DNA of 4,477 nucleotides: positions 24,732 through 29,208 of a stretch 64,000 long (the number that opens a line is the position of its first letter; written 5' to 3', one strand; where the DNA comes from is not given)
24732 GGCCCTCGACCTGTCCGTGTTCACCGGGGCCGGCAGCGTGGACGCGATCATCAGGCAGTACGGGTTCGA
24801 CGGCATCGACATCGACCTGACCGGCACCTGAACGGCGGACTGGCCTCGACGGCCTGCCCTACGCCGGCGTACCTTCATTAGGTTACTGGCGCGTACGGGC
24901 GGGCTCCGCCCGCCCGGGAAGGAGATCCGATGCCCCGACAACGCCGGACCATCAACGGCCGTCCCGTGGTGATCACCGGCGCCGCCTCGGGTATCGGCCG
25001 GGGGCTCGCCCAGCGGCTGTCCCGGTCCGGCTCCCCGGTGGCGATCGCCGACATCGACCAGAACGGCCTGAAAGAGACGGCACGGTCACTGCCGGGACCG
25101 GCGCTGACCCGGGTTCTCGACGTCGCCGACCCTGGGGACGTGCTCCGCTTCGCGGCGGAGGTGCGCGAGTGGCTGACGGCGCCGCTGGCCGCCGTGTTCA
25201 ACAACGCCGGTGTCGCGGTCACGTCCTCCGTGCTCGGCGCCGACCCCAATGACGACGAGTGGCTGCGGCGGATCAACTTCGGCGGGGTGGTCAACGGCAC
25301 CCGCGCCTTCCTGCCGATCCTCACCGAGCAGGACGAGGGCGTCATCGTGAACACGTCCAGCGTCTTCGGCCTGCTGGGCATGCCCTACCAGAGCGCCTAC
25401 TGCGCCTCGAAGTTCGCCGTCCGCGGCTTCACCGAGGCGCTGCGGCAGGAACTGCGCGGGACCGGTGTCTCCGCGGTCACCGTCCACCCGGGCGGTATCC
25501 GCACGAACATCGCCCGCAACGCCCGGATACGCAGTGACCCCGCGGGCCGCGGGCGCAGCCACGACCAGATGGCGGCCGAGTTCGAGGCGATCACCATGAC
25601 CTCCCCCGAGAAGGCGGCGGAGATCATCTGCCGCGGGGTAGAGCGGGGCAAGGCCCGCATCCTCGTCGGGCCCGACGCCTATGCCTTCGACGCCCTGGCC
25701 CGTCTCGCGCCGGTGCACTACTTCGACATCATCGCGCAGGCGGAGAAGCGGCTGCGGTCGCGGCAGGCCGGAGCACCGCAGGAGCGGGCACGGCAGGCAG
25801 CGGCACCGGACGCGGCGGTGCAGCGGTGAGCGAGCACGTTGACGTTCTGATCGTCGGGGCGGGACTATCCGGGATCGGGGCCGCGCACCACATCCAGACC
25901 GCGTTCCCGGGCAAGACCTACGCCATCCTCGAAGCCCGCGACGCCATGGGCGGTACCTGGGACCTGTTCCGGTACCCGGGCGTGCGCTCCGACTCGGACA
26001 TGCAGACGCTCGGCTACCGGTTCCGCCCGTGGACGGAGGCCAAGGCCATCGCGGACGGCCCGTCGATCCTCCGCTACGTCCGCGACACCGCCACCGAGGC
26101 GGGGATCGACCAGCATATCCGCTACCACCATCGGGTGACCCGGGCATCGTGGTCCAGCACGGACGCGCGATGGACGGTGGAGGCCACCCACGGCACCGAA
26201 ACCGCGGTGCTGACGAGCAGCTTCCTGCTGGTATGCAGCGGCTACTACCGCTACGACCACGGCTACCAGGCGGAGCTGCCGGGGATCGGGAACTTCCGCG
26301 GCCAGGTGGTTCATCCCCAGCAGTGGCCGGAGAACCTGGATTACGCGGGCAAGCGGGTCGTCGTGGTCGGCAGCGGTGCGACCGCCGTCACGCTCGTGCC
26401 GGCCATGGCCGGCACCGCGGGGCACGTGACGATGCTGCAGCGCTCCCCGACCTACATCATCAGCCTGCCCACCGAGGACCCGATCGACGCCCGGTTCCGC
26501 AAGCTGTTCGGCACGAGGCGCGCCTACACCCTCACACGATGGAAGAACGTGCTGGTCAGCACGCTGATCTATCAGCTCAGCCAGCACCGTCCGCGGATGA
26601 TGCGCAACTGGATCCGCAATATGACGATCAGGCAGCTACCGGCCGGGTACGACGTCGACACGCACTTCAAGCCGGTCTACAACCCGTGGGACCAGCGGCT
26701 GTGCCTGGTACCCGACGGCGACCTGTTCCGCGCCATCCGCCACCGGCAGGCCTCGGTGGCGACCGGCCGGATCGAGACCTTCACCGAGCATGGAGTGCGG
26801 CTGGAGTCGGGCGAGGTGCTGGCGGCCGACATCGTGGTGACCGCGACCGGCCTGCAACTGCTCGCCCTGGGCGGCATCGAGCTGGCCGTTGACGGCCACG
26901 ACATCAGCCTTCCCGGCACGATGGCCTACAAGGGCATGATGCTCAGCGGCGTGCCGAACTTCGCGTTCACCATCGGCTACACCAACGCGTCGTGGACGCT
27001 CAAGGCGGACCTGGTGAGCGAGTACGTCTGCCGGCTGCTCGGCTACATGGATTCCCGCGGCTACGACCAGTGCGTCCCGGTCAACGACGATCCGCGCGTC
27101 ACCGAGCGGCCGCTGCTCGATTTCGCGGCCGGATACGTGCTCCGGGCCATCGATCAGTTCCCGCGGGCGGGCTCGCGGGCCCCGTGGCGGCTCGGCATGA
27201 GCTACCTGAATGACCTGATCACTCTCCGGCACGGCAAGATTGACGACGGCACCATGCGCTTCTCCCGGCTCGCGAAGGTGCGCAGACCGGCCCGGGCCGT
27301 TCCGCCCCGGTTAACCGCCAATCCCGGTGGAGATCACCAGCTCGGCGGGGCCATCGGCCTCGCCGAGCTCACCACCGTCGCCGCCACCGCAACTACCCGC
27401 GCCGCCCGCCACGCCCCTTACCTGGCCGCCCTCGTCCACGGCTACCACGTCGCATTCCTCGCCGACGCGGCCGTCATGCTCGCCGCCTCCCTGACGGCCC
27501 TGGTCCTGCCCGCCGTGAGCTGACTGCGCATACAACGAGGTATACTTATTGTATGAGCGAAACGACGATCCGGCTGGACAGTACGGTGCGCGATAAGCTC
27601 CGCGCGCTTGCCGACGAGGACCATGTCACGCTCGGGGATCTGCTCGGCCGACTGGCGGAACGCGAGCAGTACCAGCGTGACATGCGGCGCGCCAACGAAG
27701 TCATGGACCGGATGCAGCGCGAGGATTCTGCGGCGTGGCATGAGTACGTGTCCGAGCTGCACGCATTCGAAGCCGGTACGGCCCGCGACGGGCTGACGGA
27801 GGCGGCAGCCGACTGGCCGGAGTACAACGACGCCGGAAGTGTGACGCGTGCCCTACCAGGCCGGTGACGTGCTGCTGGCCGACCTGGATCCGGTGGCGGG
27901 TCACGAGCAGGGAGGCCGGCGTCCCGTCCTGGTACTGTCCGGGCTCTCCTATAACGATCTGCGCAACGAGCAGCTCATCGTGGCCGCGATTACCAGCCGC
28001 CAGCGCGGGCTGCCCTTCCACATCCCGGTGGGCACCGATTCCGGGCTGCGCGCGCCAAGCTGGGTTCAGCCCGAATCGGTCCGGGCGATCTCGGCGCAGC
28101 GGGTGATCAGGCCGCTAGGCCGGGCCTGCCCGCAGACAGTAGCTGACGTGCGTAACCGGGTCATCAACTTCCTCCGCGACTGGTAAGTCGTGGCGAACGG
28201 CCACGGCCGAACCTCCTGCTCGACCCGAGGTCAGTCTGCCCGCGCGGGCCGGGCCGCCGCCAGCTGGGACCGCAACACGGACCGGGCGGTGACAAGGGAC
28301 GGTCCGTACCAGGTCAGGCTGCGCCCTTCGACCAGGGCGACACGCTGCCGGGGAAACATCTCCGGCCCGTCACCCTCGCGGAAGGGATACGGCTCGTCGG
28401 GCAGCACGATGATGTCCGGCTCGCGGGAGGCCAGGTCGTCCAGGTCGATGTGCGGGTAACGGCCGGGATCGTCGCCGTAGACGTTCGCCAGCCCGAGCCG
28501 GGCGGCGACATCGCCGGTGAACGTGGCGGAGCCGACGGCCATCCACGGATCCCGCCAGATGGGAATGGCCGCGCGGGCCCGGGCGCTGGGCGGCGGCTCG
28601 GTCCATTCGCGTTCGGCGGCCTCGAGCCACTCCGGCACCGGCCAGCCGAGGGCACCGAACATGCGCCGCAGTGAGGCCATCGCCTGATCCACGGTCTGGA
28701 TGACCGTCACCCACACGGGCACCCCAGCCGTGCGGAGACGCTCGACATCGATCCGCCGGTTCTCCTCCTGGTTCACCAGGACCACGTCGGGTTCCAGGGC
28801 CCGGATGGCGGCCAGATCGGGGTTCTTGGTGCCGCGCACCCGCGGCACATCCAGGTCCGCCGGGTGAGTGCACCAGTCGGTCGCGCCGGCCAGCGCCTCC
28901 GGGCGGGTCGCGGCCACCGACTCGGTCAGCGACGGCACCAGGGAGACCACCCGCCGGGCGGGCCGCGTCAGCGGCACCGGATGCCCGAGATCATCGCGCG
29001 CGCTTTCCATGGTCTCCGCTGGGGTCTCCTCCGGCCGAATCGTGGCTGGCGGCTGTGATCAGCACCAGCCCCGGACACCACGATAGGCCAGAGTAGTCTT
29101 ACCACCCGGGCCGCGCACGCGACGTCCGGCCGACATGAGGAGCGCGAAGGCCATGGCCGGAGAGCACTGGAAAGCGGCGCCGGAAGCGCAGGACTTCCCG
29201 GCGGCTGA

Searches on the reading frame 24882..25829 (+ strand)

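Call 59: search_protein_families(library=pfam, proteins=[window:24882-25829:+], max_evalue=0.0001)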
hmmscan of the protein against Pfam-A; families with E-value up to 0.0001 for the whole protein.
window:24882-25829:+ (315 aa): 3 families
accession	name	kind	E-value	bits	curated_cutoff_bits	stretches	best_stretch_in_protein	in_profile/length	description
PF00106.31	adh_short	-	2.4e-43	148.3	26.6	1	29-215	3-191/195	short chain dehydrogenase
PF13561.12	adh_short_C2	-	1.3e-28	100.6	27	1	33-215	1-185/236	Enoyl-(Acyl carrier protein) reductase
PF08659.16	KR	-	3.3e-10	40.6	22.6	1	29-202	3-174/180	KR domain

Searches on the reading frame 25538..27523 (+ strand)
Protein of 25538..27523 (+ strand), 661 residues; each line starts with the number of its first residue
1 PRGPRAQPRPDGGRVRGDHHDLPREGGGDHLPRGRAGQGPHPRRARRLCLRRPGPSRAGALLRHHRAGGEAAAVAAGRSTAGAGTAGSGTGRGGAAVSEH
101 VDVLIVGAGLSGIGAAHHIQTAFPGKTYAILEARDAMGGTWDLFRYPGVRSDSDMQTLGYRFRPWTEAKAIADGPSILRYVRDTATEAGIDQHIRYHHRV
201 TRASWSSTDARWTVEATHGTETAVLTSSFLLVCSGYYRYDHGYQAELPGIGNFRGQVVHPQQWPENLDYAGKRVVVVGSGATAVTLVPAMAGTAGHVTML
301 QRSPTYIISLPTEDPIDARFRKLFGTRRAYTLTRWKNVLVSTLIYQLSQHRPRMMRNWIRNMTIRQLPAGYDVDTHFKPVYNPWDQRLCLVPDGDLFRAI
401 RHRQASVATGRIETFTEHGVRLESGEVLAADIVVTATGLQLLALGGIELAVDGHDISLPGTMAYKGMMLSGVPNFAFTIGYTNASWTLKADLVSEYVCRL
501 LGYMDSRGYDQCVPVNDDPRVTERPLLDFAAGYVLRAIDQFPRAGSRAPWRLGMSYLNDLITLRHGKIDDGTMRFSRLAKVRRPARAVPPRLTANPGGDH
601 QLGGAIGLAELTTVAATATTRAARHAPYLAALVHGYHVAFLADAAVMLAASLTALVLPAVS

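Call 59: search_protein_families(library=pfam, proteins=[window:25538-27523:+], max_evalue=0.0001)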
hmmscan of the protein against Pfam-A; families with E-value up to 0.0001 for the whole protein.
window:25538-27523:+ (661 aa): 6 families
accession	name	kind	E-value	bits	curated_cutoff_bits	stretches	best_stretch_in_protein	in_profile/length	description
PF00743.25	FMO-like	-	1.3e-15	57.3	22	1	177-332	86-242/532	Flavin-binding monooxygenase-like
PF13738.12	Pyr_redox_3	-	1.5e-09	38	30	1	104-304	1-197/305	Pyridine nucleotide-disulphide oxidoreductase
PF07992.20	Pyr_redox_2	-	1.8e-08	34.6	26.1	1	102-307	2-178/291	Pyridine nucleotide-disulphide oxidoreductase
PF01266.30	DAO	-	1.6e-07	31.6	27.9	0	102-140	1-38/353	FAD dependent oxidoreductase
PF13450.12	NAD_binding_8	-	3.1e-07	31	21.9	1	105-158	1-52/68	NAD(P)-binding Rossmann-like domain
PF01946.23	Thi4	-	1.2e-05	25.1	26.2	0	101-141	18-58/235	Thi4 family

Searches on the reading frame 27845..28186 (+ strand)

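Call 59: search_protein_families(library=pfam, proteins=[window:27845-28186:+], max_evalue=0.0001)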
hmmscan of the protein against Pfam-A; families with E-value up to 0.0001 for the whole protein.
window:27845-28186:+ (113 aa): 1 family
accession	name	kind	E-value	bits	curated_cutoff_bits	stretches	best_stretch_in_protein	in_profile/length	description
PF02452.23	PemK_toxin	-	4.4e-25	88.4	23.1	1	6-109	2-108/109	PemK-like, MazF-like toxin of type II toxin-antitoxin system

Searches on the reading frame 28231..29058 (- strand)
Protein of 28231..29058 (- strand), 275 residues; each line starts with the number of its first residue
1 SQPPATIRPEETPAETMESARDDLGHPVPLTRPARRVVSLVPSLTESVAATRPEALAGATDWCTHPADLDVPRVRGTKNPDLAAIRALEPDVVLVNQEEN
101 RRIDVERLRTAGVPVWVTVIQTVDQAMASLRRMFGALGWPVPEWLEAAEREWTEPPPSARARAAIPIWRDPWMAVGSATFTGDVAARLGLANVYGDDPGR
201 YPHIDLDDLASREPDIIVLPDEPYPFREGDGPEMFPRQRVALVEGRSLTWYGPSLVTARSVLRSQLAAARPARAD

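Call 59: search_protein_families(library=pfam, proteins=[window:28231-29058:-], max_evalue=0.0001)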
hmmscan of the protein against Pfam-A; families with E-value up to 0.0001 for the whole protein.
window:28231-29058:- (275 aa): 1 family
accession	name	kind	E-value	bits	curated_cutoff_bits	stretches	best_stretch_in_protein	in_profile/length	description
PF01497.23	Peripla_BP_2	-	1.2e-07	31.8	27.5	0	37-138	1-103/235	Periplasmic binding protein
